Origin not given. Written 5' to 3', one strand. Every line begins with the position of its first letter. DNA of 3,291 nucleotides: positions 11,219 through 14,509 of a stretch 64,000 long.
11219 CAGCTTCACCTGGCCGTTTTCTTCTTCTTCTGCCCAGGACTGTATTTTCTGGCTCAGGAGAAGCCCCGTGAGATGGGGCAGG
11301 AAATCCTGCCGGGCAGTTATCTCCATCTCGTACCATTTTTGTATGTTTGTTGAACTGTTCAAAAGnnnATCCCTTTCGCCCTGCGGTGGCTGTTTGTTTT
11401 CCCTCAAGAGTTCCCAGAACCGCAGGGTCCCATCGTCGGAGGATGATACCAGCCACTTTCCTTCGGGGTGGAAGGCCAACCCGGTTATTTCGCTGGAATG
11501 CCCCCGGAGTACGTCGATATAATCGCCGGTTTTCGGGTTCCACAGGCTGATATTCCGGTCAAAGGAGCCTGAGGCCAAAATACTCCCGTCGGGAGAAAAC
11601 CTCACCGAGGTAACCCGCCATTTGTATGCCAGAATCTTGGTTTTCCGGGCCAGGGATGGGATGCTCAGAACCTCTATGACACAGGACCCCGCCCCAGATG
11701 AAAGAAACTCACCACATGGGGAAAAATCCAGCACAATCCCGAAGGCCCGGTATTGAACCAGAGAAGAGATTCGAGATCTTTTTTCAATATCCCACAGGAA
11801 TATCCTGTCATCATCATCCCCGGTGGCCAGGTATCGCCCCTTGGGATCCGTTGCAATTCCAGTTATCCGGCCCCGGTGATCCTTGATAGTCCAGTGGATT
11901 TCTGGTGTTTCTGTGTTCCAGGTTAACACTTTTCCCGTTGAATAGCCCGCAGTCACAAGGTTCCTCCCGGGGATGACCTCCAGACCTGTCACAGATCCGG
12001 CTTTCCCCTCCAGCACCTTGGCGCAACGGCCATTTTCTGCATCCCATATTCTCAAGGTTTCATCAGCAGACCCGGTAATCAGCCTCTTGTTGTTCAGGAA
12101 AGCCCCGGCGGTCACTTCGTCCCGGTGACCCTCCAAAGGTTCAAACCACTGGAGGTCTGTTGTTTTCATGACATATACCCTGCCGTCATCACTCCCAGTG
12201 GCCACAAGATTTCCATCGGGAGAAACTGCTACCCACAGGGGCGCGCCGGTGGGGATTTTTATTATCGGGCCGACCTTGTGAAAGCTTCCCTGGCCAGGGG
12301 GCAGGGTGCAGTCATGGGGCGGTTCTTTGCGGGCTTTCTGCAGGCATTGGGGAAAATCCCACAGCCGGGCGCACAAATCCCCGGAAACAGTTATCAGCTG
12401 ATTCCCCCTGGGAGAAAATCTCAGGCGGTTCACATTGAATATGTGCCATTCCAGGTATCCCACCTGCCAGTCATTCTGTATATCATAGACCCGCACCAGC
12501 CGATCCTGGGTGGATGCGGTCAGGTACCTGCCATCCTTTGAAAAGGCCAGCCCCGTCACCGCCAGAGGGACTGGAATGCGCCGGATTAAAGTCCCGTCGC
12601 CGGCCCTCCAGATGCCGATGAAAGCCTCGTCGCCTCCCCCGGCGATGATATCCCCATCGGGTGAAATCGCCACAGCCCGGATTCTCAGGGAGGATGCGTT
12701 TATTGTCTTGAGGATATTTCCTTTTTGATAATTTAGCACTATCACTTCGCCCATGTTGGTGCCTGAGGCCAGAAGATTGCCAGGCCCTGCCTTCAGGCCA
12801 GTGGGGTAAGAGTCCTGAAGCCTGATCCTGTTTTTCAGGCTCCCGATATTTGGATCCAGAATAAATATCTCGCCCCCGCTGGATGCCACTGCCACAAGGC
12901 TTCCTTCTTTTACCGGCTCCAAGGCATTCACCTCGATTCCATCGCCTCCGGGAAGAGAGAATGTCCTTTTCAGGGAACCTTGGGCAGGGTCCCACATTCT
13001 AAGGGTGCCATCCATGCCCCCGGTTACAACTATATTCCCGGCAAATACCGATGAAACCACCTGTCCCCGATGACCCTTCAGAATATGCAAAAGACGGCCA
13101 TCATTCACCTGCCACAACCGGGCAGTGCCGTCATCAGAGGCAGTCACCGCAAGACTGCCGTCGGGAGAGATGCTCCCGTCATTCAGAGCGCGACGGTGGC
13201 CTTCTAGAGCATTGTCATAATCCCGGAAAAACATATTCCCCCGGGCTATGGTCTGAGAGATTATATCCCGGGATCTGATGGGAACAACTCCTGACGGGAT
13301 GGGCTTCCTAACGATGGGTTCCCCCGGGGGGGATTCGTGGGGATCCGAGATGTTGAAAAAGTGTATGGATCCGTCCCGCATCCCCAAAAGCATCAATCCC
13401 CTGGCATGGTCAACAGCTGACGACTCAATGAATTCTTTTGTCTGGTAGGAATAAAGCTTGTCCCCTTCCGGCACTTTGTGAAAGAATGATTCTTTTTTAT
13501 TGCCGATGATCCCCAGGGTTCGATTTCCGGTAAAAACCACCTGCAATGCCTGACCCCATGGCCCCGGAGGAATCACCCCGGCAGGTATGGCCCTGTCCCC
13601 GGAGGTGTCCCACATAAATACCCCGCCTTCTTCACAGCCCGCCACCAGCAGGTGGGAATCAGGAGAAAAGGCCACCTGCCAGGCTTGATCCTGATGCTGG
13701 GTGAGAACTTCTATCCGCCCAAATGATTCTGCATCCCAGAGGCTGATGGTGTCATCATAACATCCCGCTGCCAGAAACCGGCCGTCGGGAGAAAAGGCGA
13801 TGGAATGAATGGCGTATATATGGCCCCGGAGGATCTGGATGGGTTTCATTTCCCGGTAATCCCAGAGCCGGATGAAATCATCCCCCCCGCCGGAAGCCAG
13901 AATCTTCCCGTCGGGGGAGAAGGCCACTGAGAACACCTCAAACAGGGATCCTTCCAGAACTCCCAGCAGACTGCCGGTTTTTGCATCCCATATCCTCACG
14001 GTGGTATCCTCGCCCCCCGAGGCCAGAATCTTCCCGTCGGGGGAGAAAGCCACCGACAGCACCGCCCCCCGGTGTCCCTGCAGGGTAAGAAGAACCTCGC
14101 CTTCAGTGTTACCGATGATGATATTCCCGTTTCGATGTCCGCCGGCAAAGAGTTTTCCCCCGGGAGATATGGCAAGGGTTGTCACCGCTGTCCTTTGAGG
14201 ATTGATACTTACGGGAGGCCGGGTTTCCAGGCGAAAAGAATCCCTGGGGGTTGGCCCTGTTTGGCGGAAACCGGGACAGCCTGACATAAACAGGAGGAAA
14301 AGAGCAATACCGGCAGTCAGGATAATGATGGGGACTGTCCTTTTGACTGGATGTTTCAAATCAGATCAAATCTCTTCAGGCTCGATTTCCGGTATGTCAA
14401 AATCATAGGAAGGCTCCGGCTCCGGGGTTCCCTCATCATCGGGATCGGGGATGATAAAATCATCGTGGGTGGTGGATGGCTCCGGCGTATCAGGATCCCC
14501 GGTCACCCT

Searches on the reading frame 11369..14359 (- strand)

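Call 44: search_protein_families(library=ncbifam, proteins=[window:11369-14359:-], max_evalue=1e-10)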
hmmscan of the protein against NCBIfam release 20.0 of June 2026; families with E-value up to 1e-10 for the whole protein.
window:11369-14359:- (997 aa): 1 family
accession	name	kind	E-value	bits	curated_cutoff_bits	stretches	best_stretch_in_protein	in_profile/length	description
TIGR02608.1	delta_60_rpt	domain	4.6e-15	55.2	76.5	0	102-118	5-22/55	delta-60 repeat domain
